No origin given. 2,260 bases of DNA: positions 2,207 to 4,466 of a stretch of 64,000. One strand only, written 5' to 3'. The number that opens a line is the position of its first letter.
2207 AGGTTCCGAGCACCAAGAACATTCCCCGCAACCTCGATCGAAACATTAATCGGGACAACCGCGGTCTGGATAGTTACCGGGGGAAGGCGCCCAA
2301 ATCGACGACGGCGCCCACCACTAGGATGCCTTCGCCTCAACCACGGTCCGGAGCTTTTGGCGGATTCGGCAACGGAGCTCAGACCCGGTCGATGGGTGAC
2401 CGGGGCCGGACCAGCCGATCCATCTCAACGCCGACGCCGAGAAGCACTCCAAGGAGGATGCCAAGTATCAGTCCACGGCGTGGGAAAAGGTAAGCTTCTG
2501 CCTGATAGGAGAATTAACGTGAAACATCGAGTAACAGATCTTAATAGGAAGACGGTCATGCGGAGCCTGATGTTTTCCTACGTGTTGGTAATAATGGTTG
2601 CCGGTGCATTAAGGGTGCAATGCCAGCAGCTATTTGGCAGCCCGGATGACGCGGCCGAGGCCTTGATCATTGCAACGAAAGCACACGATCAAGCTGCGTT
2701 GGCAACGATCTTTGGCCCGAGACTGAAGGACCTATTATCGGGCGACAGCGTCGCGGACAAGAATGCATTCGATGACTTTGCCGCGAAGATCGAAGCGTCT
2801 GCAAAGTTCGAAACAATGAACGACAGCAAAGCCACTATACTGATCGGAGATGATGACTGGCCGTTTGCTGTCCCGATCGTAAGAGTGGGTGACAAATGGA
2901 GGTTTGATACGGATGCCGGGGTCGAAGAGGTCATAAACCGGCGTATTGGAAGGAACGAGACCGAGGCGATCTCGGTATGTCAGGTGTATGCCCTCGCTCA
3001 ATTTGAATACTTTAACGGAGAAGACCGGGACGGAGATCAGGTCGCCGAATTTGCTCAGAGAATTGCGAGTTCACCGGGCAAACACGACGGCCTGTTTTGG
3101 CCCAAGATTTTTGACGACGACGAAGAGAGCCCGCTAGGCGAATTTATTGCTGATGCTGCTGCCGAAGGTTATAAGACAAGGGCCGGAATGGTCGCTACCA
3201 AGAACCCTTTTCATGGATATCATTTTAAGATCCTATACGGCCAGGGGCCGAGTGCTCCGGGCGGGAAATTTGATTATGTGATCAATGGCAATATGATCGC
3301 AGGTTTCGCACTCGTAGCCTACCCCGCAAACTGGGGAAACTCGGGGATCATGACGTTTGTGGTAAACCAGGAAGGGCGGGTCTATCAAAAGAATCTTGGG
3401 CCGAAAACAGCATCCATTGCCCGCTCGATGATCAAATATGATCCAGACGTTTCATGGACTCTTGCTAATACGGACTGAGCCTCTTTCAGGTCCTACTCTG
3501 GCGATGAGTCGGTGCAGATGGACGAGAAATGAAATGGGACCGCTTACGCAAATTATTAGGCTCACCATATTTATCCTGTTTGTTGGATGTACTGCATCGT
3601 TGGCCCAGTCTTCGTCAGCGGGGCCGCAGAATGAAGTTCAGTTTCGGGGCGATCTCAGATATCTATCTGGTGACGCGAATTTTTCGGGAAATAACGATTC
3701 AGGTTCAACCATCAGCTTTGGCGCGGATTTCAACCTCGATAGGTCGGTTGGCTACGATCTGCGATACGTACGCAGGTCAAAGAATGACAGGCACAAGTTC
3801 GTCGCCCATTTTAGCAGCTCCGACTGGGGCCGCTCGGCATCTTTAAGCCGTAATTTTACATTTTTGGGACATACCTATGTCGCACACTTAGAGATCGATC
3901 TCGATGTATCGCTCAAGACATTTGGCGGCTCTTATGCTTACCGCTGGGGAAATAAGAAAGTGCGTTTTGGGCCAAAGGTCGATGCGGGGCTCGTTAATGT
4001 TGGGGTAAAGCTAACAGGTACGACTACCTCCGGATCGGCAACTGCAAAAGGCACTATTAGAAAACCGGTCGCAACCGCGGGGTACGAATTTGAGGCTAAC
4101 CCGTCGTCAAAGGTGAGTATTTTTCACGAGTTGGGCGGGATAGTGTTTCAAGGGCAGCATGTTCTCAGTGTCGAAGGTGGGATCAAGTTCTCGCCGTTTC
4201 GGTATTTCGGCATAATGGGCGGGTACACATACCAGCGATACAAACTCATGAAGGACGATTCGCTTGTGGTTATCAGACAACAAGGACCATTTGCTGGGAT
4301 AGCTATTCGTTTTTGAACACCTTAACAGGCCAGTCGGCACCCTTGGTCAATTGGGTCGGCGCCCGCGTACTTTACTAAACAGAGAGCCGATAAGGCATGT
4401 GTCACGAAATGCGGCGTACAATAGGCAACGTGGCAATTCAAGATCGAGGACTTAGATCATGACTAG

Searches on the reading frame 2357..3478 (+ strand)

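Call 12: search_protein_families(library=pfam, proteins=[window:2357-3478:+])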
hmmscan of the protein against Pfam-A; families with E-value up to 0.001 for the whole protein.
window:2357-3478:+ (373 aa): 1 family
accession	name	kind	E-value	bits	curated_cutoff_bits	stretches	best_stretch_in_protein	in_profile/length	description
PF11453.13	DUF2950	-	1.1e-104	349.8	20.2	1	90-368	1-272/274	Protein of unknown function (DUF2950)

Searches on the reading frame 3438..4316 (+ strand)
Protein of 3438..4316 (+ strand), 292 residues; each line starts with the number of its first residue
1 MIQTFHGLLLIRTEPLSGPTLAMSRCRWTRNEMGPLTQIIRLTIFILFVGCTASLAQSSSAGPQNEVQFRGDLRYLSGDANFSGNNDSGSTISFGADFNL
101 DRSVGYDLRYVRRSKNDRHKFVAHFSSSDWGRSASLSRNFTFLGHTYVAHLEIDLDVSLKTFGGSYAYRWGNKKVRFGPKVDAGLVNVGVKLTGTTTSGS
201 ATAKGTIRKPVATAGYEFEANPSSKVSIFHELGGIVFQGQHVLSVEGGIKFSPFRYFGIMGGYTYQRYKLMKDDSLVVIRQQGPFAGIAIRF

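Call 12: search_protein_families(library=pfam, proteins=[window:3438-4316:+])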
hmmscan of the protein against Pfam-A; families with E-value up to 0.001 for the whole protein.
window:3438-4316:+ (292 aa): 0 families

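Call 20: find_encoding_contigs(protein=window:3504-4316:+, flank=10000, max_places=10)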
Protein window:3504-4316:+ (270 aa): no gene with exactly this product is on record in the collection.

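Call 21: find_encoding_contigs(protein=window:3438-4316:+, flank=10000, max_places=10)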
Protein window:3438-4316:+ (292 aa): no gene with exactly this product is on record in the collection.

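Call 23: find_homologous_proteins(query=window:3504-4316:+)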
Query window:3504-4316:+ (270 aa): 18 proteins with E <= 0.001 among 827 candidates.
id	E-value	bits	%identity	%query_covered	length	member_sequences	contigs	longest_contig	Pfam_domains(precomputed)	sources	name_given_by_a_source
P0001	1.7e-169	580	100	96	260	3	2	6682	-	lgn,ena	-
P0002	1.9e-79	285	48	94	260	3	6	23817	PF13505.13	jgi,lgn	jgi:hypothetical protein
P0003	3.5e-77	278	49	96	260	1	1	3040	PF13505.13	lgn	-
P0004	5.2e-71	257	46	94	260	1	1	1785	PF13505.13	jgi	jgi:hypothetical protein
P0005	7.6e-71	257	48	93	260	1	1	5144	-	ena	-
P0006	1.5e-70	256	46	93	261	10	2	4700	PF13505.13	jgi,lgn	-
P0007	1.0e-69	253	46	94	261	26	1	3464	PF13505.13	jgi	jgi:hypothetical protein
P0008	3.1e-69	252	47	97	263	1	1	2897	PF13505.13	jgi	jgi:hypothetical protein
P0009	6.9e-69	250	44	91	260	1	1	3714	PF13505.13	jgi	jgi:hypothetical protein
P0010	1.1e-68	250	47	90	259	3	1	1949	-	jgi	jgi:hypothetical protein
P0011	8.8e-68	247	45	96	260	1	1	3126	-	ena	-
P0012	1.2e-67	246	47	85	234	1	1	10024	-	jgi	jgi:hypothetical protein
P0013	2.0e-67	246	48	90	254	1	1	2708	-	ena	-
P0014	6.3e-67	244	45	100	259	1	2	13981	-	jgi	jgi:hypothetical protein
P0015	1.2e-64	237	42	93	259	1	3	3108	PF13505.13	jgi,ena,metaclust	metaclust:\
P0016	3.8e-61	225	40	92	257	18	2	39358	PF13505.13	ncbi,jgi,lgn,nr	ncbi:MAG TPA: hypothetical protein VGP85_21980 [Pyrinomonadaceae bacterium]|jgi:hypothetical protein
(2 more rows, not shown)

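Call 24: find_encoding_contigs(protein=P0001, flank=10000, max_places=10)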
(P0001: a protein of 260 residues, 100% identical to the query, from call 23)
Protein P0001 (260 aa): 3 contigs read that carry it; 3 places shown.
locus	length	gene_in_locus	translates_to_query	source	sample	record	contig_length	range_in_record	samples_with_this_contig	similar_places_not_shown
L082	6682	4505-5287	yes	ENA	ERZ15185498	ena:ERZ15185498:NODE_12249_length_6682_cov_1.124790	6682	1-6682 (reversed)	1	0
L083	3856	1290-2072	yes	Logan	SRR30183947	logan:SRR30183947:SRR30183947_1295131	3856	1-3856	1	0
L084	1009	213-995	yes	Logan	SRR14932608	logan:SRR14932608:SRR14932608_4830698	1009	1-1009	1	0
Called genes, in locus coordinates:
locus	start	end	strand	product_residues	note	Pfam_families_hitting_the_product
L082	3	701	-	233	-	?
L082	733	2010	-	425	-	PF07969:Amidohydro_3, PF01979:Amidohydro_1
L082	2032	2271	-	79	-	PF01244:Peptidase_M19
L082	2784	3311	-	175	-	-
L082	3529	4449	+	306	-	PF11453:DUF2950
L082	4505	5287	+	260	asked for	-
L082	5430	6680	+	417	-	?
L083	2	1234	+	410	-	?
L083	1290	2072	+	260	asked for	-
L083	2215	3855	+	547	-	?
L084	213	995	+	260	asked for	-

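Call 25: find_encoding_contigs(protein=P0002, flank=10000, max_places=10)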
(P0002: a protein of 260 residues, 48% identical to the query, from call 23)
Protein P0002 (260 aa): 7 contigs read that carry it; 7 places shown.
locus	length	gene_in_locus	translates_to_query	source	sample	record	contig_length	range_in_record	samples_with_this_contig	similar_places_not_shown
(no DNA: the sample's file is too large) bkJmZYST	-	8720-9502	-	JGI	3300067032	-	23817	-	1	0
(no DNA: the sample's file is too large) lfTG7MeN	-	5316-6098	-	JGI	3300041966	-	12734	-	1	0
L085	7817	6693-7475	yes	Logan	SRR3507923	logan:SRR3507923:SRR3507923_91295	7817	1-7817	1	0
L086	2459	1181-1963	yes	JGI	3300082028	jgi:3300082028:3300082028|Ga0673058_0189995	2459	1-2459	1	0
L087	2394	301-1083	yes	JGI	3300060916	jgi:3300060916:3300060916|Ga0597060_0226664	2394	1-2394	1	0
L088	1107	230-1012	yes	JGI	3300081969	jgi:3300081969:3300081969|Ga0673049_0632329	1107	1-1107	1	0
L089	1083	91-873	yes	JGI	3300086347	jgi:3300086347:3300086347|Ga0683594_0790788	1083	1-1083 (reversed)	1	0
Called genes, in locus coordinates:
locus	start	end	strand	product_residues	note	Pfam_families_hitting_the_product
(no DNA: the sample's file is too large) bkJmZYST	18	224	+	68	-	-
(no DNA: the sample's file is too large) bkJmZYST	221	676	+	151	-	-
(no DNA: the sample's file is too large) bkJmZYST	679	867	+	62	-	-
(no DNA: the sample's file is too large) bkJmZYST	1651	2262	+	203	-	-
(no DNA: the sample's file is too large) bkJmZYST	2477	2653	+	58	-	-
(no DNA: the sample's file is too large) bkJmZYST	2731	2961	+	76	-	PF01068:DNA_ligase_A_M (weak)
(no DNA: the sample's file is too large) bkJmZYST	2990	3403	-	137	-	-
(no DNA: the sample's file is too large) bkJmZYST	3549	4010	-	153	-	-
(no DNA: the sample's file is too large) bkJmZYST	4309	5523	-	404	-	PF04055:Radical_SAM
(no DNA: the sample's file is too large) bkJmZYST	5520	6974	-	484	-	PF04055:Radical_SAM, PF13353:Fer4_12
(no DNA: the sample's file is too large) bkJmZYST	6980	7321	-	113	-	PF27806:HxsD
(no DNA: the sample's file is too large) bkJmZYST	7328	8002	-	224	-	-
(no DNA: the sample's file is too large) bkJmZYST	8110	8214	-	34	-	-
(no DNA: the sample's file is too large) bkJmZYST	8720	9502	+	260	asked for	PF13505:OMP_b-brl (faint)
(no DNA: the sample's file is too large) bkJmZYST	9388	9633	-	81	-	-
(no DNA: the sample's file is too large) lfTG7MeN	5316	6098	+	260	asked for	PF13505:OMP_b-brl (faint)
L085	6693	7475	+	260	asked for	PF13505:OMP_b-brl (faint)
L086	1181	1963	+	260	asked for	PF13505:OMP_b-brl (faint)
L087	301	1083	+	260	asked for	PF13505:OMP_b-brl (faint)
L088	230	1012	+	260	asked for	PF13505:OMP_b-brl (faint)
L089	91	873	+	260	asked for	PF13505:OMP_b-brl (faint)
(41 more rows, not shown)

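Call 26: find_encoding_contigs(protein=P0016, flank=10000, max_places=10)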
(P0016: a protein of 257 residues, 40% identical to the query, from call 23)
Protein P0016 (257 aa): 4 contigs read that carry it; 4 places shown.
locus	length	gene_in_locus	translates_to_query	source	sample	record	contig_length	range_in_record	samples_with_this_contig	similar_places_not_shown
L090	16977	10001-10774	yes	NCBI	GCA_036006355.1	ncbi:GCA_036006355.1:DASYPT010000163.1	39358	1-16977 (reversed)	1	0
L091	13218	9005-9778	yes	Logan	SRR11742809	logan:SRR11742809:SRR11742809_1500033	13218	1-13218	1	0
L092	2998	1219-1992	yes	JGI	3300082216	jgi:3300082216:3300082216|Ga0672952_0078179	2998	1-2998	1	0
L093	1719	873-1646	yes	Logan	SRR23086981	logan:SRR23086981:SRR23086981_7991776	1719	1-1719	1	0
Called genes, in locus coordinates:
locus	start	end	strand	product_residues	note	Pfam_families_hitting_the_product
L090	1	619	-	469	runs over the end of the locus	PF02321:OEP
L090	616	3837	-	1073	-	PF00873:ACR_tran, PF03176:MMPL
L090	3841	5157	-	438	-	PF25917:BSH_RND, PF25973:BSH_CzcB (weak), PF25881:HH_YBHG (weak), PF25876:HH_MFP_RND, PF25944:Beta-barrel_RND, PF25967:RND-MFP_C, PF25975:CzcB_C, PF25989:YknX_C, +3 more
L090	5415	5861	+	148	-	PF07885:Ion_trans_2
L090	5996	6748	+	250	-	PF02223:Thymidylate_kin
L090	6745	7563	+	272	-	PF02223:Thymidylate_kin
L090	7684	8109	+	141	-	-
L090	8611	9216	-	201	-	-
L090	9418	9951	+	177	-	PF13590:DUF4136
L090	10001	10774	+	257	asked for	PF13505:OMP_b-brl (faint)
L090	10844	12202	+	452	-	PF10011:DUF2254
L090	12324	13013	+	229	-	PF14023:Bestrophin-like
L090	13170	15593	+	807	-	-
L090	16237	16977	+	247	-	?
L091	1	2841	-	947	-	?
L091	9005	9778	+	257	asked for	PF13505:OMP_b-brl (faint)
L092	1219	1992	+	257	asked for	PF13505:OMP_b-brl (faint)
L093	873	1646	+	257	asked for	PF13505:OMP_b-brl (faint)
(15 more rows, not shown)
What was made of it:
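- Tried and rejected: OMP homologues are at most 50% identical and sit in unrelated contexts (calls 23, 25, 26).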

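Call 68: search_protein_families(library=ncbifam, proteins=[window:3504-4316:+], max_evalue=0.01)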
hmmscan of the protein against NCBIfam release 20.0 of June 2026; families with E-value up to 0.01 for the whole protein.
window:3504-4316:+ (270 aa): 1 family
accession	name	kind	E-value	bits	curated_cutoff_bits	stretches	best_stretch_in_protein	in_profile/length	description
TIGR04219.1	OMP_w_GlyGly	subfamily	2.6e-07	30.1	105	1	160-270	118-234/234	TIGR04219 family outer membrane beta-barrel protein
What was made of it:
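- Checked: Homologues carry PF13505, and there is a weak TIGR04219 hit (calls 23, 68).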
